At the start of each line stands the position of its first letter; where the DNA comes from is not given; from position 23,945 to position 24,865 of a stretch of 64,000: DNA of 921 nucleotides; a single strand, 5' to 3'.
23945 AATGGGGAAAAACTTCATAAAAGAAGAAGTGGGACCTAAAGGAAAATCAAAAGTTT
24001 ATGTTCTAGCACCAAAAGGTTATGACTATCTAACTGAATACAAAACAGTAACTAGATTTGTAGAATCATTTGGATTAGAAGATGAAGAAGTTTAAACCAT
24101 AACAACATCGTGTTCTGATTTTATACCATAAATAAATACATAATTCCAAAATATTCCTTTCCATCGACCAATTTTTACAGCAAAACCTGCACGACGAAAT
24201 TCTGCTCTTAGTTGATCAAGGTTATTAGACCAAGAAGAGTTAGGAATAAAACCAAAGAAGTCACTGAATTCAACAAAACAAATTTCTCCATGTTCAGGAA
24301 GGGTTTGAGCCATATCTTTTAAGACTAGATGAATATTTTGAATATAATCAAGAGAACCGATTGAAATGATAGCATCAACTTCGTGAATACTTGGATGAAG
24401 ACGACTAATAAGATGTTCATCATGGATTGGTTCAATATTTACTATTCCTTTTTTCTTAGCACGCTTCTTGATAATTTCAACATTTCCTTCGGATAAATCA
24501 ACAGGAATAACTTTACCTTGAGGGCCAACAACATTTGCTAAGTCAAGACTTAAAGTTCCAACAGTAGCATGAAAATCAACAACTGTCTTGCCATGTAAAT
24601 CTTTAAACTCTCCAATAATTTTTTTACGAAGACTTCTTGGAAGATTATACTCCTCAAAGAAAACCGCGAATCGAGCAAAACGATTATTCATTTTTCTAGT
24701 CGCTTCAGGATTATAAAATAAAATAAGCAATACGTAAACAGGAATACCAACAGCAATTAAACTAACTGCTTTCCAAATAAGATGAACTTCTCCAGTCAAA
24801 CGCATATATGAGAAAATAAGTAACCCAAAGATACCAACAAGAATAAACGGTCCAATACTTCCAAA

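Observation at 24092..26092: Unusual domain architecture: APC-type permease fused to a C-terminal class I SAM-methyltransferase-like domain, present as two paralogs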

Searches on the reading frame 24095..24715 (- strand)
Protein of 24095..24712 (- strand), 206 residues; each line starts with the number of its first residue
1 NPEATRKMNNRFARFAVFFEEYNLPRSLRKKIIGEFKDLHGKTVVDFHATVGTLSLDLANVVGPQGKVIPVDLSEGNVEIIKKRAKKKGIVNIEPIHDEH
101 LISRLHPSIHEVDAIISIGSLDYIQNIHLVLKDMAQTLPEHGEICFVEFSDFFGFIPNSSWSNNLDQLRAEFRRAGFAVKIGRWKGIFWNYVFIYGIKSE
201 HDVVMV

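Call 8: find_homologous_proteins(query=window:24095-24712:-, max_evalue=0.001)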
Query seq(206 aa) (206 aa): 1 proteins with E <= 0.001 among 102 candidates.
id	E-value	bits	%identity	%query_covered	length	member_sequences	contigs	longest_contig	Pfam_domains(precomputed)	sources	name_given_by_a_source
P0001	2.4e-73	265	52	100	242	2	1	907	PF13847.13,PF13489.13,PF13649.13,PF01209.25,PF08241.19,PF08242.19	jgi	jgi:ubiquinone/menaquinone biosynthesis C-methylase UbiE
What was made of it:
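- Tried and rejected: A word-index search with the C-domain alone returned only one fragment (call 8).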

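Call 22: search_protein_representatives(alignment_id=A2)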
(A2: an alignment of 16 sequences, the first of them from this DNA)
Query: 16 sequences, 207 profile positions. Proteins with E-value up to 0.001 (for the whole library): 34265; up to 1e-10: 1098; up to 1e-30: 96. The best 150 are listed.
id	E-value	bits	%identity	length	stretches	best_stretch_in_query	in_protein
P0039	7.5e-78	277.5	-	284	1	1-207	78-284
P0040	9.9e-73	260.7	-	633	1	1-207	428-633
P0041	2.6e-72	259.4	-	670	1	1-207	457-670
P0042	4.3e-72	258.7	-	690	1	1-207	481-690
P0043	8.4e-71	254.4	-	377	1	1-207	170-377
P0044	1.1e-70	254.1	-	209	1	8-205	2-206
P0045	8.9e-70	251.1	-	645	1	1-202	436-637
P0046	9.7e-70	251.0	-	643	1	1-200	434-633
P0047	2.5e-69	249.6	-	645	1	1-202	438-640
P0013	4.8e-69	248.7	-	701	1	1-207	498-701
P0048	4.8e-68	245.4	-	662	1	1-207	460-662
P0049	9.4e-68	244.5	-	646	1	1-207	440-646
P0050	1.6e-67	243.7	-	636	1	1-199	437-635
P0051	3.1e-67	242.8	-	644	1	2-207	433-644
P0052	6.7e-67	241.7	-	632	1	1-205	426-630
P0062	1.0e-62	228.1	-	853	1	1-200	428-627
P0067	2.8e-60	220.1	-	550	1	1-199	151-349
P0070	2.3e-57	210.5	-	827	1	1-201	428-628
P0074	1.5e-55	204.6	-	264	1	3-201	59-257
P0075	2.7e-55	203.8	-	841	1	1-199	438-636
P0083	1.0e-49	185.6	-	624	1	1-199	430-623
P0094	1.4e-47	178.6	-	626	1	1-201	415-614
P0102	2.6e-46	174.4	-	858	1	1-199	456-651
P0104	5.1e-45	170.2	-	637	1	1-201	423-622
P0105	5.3e-45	170.1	-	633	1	1-201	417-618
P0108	1.7e-43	165.2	-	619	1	1-200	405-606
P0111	5.3e-41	157.1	-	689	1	2-201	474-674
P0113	5.5e-40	153.8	-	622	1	1-201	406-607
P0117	3.1e-37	144.8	-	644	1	1-199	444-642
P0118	5.9e-37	143.9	-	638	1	2-199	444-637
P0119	3.3e-36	141.4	-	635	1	1-200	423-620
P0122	2.9e-35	138.3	-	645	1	1-199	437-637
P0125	2.6e-34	135.2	-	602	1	2-201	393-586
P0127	2.6e-33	132.0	-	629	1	4-200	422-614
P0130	5.3e-33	131.0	-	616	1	1-199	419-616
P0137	5.8e-29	117.8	-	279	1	2-199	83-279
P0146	5.1e-25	104.9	-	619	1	2-197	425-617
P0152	9.7e-24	100.7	-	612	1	4-201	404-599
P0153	9.9e-24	100.7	-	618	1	5-203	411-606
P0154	1.6e-23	100.0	-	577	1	2-196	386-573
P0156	1.8e-22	96.5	-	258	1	15-201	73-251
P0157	3.3e-22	95.7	-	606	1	2-199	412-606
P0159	1.0e-21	94.1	-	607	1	22-194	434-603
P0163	2.4e-21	92.9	-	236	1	2-197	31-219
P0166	6.6e-21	91.4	-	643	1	1-207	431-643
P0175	3.1e-19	86.0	-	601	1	3-199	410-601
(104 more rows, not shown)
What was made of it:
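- Most are 600-700 aa with the domain at about residues 430-640 (call 22).
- Tried and rejected: The exhaustive profile search was needed (call 22).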

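Call 29: search_solved_structures(query=A2, max_evalue=0.001, show_alignments=2)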
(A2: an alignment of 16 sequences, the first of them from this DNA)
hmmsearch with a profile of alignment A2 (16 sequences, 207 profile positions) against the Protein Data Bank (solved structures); distinct sequences matched with E-value up to 0.001: 111 (the best 60 are shown).
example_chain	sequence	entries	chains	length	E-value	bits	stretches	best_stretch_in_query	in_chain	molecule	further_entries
5wp5_A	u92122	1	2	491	7.6e-17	65.1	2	25-147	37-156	Phosphomethylethanolamine N-methyltransferase 2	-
5wp4_A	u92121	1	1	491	2.2e-15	60.3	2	30-162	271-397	Phosphoethanolamine N-methyltransferase 1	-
3mgg_A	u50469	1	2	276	1.6e-14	57.5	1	41-149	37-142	Methyltransferase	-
5z9o_A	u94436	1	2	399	2.8e-12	50.2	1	31-144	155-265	Cyclopropane-fatty-acyl-phospholipid synthase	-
3dh0_A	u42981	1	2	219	3.4e-12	49.9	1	31-152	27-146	SAM dependent methyltransferase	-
4krh_A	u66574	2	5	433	1.2e-10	44.8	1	33-184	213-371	Phosphoethanolamine N-methyltransferase 2 | Phospholethanolamine N-methyltransferase 2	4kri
4ine_A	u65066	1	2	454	1.2e-10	44.8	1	31-180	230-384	Protein PMT-2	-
6ifv_A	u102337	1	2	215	1.1e-09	41.7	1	14-148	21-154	Ribosomal RNA small subunit methyltransferase A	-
6ifx_A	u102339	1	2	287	2e-09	40.9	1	14-148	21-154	Ribosomal RNA small subunit methyltransferase A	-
6ifs_A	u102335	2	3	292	2.1e-09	40.8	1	14-148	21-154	Ribosomal RNA small subunit methyltransferase A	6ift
7v2l_W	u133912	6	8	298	2.2e-09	40.7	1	14-148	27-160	Ribosomal RNA small subunit methyltransferase A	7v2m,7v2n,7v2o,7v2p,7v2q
7qos_A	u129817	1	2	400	3.8e-09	39.9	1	14-147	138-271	Cyclopropane-fatty-acyl-phospholipid synthase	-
6ifw_A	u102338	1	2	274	7.1e-09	39.1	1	22-148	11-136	Ribosomal RNA small subunit methyltransferase A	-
8xt7_A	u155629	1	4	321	1e-08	38.5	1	39-149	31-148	Arsenite methyltransferase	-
6uv6_A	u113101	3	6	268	1.5e-08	38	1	28-152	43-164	D-glucose O-methyltransferase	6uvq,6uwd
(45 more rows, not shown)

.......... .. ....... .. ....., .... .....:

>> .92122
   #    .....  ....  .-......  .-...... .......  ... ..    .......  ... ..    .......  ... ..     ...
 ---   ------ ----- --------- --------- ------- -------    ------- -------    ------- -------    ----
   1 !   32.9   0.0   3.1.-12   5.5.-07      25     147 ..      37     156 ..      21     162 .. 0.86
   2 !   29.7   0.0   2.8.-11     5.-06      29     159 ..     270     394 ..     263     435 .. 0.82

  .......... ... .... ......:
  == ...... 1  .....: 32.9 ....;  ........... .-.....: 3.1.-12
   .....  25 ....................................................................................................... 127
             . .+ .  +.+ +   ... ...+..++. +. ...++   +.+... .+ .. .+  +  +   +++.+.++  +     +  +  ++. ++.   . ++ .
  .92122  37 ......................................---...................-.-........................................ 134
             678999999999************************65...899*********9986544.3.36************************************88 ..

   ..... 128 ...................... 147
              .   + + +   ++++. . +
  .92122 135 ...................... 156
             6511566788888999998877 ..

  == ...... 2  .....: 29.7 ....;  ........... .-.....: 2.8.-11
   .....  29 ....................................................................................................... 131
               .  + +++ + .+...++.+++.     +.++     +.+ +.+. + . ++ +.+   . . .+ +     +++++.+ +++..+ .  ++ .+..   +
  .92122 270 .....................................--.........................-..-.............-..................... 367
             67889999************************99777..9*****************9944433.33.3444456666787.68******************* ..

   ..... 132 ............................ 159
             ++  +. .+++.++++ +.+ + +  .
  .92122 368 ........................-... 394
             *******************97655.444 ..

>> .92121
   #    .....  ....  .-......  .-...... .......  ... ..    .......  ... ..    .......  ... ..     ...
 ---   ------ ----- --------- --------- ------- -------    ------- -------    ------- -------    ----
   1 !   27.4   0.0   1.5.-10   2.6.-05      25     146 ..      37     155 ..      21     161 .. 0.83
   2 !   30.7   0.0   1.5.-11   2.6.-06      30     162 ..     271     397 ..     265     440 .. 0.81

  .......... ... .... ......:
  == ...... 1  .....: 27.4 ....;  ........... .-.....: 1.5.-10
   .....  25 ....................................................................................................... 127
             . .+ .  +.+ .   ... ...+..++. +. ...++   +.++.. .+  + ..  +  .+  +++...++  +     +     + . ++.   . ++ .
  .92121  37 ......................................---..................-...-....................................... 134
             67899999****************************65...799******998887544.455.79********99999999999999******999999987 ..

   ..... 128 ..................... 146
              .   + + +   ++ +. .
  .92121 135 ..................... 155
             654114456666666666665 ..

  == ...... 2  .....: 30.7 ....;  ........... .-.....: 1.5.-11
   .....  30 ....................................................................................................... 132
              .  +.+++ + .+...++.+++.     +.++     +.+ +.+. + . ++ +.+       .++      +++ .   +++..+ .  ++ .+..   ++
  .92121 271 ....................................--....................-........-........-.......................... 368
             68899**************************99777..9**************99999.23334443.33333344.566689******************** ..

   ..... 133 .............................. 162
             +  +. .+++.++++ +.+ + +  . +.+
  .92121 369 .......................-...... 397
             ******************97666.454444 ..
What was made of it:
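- The nearest solved sequence relatives are small-molecule methyltransferases: plant phosphoethanolamine N-methyltransferases 5wp5/5wp4, 3mgg and 3dh0 (call 29).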

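Call 30: search_protein_families(library=pfam, proteins=[P0062, P0070, P0075, P0102, P0067, P0074, P0137, P0156, P0163], max_evalue=0.001)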
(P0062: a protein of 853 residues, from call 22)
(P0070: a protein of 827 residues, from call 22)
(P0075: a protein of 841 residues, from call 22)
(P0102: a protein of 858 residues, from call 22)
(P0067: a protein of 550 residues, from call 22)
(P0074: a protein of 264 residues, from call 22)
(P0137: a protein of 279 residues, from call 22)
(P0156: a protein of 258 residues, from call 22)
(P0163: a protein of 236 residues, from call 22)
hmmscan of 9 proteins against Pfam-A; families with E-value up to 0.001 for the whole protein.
P0062 (853 aa): 11 families
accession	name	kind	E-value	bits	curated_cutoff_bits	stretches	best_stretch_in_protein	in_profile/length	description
PF13520.12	AA_permease_2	-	1e-45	156.9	27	1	9-398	2-406/427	Amino acid permease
PF00324.27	AA_permease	-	1.5e-30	106.7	24.6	1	13-422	2-447/470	Amino acid permease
PF08242.18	Methyltransf_12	-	1e-12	49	30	1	473-566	1-92/98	Methyltransferase domain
PF13649.12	Methyltransf_25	-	1.4e-10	42.2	27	1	472-564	1-91/97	Methyltransferase domain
PF13847.12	Methyltransf_31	-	2e-09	37.7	27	1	468-587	3-122/145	Methyltransferase domain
PF13489.12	Methyltransf_23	-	7.7e-09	35.9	27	1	460-601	13-146/164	Methyltransferase domain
PF01209.24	Ubie_methyltran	-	1.4e-08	34.8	20.1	1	457-579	36-156/233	ubiE/COQ5 methyltransferase family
PF11306.15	DUF3108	-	3.5e-07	30.7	26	1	674-787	31-150/209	Protein of unknown function (DUF3108)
PF08241.18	Methyltransf_11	-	4.7e-07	30.8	21.2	1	473-564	1-85/95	Methyltransferase domain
PF01728.25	FtsJ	-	1.2e-05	25.8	24.1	1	466-545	20-97/181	FtsJ-like methyltransferase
PF01269.23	Fibrillarin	-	0.00056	19.6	27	1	428-543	34-145/227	Fibrillarin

P0070 (827 aa): 11 families
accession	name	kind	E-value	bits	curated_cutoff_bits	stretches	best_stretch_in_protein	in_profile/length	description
PF13520.12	AA_permease_2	-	2e-45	155.9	27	1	8-396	1-405/427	Amino acid permease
PF00324.27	AA_permease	-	1.7e-26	93.4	24.6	1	14-366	3-377/470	Amino acid permease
PF13847.12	Methyltransf_31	-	5.1e-13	49.4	27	1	469-578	4-113/145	Methyltransferase domain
PF08242.18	Methyltransf_12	-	1.6e-10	42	30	1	474-566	2-92/98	Methyltransferase domain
PF13649.12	Methyltransf_25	-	1.2e-09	39.2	27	1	472-564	1-91/97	Methyltransferase domain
PF13489.12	Methyltransf_23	-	5.2e-08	33.2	27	1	460-581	13-123/164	Methyltransferase domain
PF01209.24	Ubie_methyltran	-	1.2e-07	31.8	20.1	1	457-525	36-104/233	ubiE/COQ5 methyltransferase family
PF08241.18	Methyltransf_11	-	4.5e-07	30.9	21.2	1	474-568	2-89/95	Methyltransferase domain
PF05175.20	MTS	-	5.9e-06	26.5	23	1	464-526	27-88/170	Methyltransferase small domain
PF01135.25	PCMT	-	0.00016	21.9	20.3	1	460-523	65-128/210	Protein-L-isoaspartate(D-aspartate) O-methyltransferase (PCMT)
PF02353.26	CMAS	-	0.00098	19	27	0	436-554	25-142/273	Mycolic acid cyclopropane synthetase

P0075 (841 aa): 8 families
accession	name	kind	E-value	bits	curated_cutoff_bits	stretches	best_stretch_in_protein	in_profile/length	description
PF13520.12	AA_permease_2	-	8.6e-48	163.7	27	1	9-402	2-403/427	Amino acid permease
PF00324.27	AA_permease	-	1.4e-33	116.7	24.6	1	13-402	2-416/470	Amino acid permease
PF01209.24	Ubie_methyltran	-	2.1e-10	40.8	20.1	1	467-591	36-158/233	ubiE/COQ5 methyltransferase family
PF13847.12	Methyltransf_31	-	9e-08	32.4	27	1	480-588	5-113/145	Methyltransferase domain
PF13649.12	Methyltransf_25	-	1e-07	32.9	27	1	483-580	2-97/97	Methyltransferase domain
PF13489.12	Methyltransf_23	-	9.7e-07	29.1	27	1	472-600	15-133/164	Methyltransferase domain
PF08242.18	Methyltransf_12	-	3.9e-06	27.9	30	1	483-581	1-97/98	Methyltransferase domain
PF08241.18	Methyltransf_11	-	6.4e-06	27.2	21.2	1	483-583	1-94/95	Methyltransferase domain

P0102 (858 aa): 10 families
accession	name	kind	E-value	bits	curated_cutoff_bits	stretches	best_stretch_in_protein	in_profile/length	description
PF13520.12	AA_permease_2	-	4.5e-37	128.4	27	1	13-421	6-402/427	Amino acid permease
PF00324.27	AA_permease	-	6.5e-35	121.1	24.6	1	14-432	3-425/470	Amino acid permease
PF13489.12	Methyltransf_23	-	1.1e-11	45.2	27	1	483-617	8-134/164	Methyltransferase domain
PF13649.12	Methyltransf_25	-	2.3e-10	41.5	27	1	500-591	1-93/97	Methyltransferase domain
PF13847.12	Methyltransf_31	-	2.6e-09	37.4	27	1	496-603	3-113/145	Methyltransferase domain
PF08242.18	Methyltransf_12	-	1.7e-08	35.5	30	1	501-592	1-93/98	Methyltransferase domain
PF08241.18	Methyltransf_11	-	2.9e-07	31.5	21.2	1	501-597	1-93/95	Methyltransferase domain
PF03848.20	TehB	-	1.5e-05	24.9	20.4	1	495-561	29-95/193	Tellurite resistance protein TehB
PF05175.20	MTS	-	3.2e-05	24.1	23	1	489-557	25-94/170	Methyltransferase small domain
PF03845.19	Spore_permease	-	0.00058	19.2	23.4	1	13-255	7-233/321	Spore germination protein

P0067 (550 aa): 7 families
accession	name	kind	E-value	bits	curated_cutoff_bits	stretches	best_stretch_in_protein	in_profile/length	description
PF13520.12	AA_permease_2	-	7.1e-13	48.7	27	1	2-121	287-405/427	Amino acid permease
PF08242.18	Methyltransf_12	-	4.1e-11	43.9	30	1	197-291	2-94/98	Methyltransferase domain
PF01209.24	Ubie_methyltran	-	4.4e-09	36.5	20.1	1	180-304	36-158/233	ubiE/COQ5 methyltransferase family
PF13649.12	Methyltransf_25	-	2.1e-07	32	27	1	195-291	1-95/97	Methyltransferase domain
PF13847.12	Methyltransf_31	-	7.8e-07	29.3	27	1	192-301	4-113/145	Methyltransferase domain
PF13489.12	Methyltransf_23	-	9.3e-07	29.2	27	1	189-316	20-135/164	Methyltransferase domain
PF08241.18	Methyltransf_11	-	0.0001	23.3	21.2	1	197-292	2-90/95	Methyltransferase domain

P0074 (264 aa): 6 families
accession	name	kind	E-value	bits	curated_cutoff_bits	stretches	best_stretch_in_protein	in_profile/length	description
PF13847.12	Methyltransf_31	-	7.2e-10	39.2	27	1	97-213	3-119/145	Methyltransferase domain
PF01209.24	Ubie_methyltran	-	1.4e-08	34.8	20.1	1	78-208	28-156/233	ubiE/COQ5 methyltransferase family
PF13649.12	Methyltransf_25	-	1.5e-07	32.4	27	1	101-193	1-91/97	Methyltransferase domain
PF08241.18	Methyltransf_11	-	3.5e-06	28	21.2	1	103-202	2-94/95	Methyltransferase domain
PF08242.18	Methyltransf_12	-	2.5e-05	25.4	30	1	103-200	2-97/98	Methyltransferase domain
PF13489.12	Methyltransf_23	-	3.1e-05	24.2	27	1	84-206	8-119/164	Methyltransferase domain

P0137 (279 aa): 10 families
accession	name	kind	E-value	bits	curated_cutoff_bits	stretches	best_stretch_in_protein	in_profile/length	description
PF13847.12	Methyltransf_31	-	5.9e-20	71.9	27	1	121-247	2-127/145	Methyltransferase domain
PF01209.24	Ubie_methyltran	-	4.6e-18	65.9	20.1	1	86-236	12-160/233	ubiE/COQ5 methyltransferase family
PF13649.12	Methyltransf_25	-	2.8e-17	63.6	27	1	126-223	1-97/97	Methyltransferase domain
PF08241.18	Methyltransf_11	-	6.8e-16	59.1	21.2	1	127-226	1-94/95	Methyltransferase domain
PF13489.12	Methyltransf_23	-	5.4e-12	46.2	27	1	120-231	20-120/164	Methyltransferase domain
PF08242.18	Methyltransf_12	-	8.3e-12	46.1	30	1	127-225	1-98/98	Methyltransferase domain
PF08003.17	Methyltransf_9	-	1.2e-06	28.2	23.8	1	123-226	116-216/315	Protein of unknown function (DUF1698)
PF01135.25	PCMT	-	2.9e-05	24.4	20.3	1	119-224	70-168/210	Protein-L-isoaspartate(D-aspartate) O-methyltransferase (PCMT)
PF02353.26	CMAS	-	0.00012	22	27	1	116-225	56-162/273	Mycolic acid cyclopropane synthetase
PF01189.24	Methyltr_RsmB-F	-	0.00023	21.3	27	1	121-196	7-83/199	16S rRNA methyltransferase RsmB/F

P0156 (258 aa): 0 families

P0163 (236 aa): 9 families
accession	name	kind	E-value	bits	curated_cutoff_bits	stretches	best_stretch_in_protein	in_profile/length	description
PF13847.12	Methyltransf_31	-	2.3e-13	50.5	27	1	70-176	4-113/145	Methyltransferase domain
PF13649.12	Methyltransf_25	-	1.8e-12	48.2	27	1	73-168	1-97/97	Methyltransferase domain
PF08241.18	Methyltransf_11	-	1.8e-12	48.1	21.2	1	74-171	1-94/95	Methyltransferase domain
PF08242.18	Methyltransf_12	-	1.2e-10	42.5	30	1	74-170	1-98/98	Methyltransferase domain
PF13489.12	Methyltransf_23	-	6e-09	36.3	27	1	59-198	11-139/164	Methyltransferase domain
PF05219.18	DREV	-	7.5e-06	25.7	26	1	68-199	93-214/265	DREV methyltransferase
PF01209.24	Ubie_methyltran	-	0.00012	22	20.1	1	60-173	38-152/233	ubiE/COQ5 methyltransferase family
PF02475.24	TRM5-TYW2_MTfase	-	0.00018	21.9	28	1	69-170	36-133/164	TRM5/TYW2 methyltransferase domain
PF05175.20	MTS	-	0.00021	21.4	23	1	66-178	25-144/170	Methyltransferase small domain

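Call 34: list_cluster_members(proteins=[P0040, P0045, P0062, P0075, P0083, P0104, P0117, P0127, P0146, P0166])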
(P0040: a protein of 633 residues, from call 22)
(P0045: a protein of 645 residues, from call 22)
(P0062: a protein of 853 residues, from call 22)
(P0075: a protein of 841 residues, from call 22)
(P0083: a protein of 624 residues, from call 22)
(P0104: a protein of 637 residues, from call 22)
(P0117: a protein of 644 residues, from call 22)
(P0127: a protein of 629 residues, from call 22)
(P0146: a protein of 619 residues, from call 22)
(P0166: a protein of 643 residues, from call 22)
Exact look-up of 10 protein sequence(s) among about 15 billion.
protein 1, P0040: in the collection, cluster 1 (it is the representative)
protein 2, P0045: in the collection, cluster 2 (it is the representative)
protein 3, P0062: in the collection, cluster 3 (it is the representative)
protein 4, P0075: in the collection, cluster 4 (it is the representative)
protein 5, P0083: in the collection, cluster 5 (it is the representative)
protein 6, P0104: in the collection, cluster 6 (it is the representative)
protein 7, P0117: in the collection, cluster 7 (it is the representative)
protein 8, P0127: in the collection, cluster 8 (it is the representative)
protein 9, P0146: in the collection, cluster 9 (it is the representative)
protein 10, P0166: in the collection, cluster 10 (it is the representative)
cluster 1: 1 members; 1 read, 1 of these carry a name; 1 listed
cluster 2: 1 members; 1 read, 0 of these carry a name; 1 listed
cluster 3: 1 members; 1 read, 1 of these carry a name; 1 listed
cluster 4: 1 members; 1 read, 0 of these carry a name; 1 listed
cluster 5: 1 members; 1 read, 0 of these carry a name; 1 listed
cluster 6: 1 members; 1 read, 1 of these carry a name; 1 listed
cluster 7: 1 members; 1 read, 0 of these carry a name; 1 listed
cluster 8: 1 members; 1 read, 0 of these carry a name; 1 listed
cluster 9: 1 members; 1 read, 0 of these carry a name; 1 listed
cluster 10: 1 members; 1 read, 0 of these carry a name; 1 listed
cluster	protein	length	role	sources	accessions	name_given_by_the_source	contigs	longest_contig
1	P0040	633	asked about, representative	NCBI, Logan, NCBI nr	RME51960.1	amino acid permease [Candidatus Woesearchaeota archaeon] | MAG: amino acid permease [Candidatus Woesearchaeota archaeon]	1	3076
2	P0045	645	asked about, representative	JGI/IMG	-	-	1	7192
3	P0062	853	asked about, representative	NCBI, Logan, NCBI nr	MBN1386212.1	amino acid permease [Candidatus Woesearchaeota archaeon]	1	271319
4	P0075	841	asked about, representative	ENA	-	-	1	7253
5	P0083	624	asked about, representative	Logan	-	-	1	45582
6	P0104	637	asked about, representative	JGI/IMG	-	basic amino acid/polyamine antiporter, APA family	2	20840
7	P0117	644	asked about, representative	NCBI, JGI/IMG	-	-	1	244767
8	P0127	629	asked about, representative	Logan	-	-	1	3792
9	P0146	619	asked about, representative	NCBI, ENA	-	-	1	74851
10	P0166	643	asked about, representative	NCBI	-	-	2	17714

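Call 49: predict_structure(alignment_id=A5)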
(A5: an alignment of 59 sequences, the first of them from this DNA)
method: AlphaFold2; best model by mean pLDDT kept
length: 207 residues; sequences in the alignment: 59
mean_pLDDT: 93.4   pTM: 0.90
mean pLDDT of the five models: 93.4, 90.9, 90.2, 89.9, 89.4
residues with pLDDT >= 90: 156; 70-90: 50; 50-70: 1; < 50: 0
segments of 3 or more residues with pLDDT < 50: none
pLDDT, mean of each block of 10 residues (from residue 1): 79 84 91 97 98 98 98 97 98 98 97 97 92 98 97 83 89 96 92 96 84
secondary structure, 60 per line:
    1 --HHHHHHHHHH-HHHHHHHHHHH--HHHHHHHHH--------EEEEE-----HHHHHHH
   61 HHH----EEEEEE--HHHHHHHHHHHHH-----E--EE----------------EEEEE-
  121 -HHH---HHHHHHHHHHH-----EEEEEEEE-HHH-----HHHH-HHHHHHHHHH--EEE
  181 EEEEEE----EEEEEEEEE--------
elements in order: H3-12 H14-24 H27-35 E44-48 H54-63 E68-73 H76-88 E115-119 H128-138 E144-151 H161-164 H166-175 E178-186 E191-199
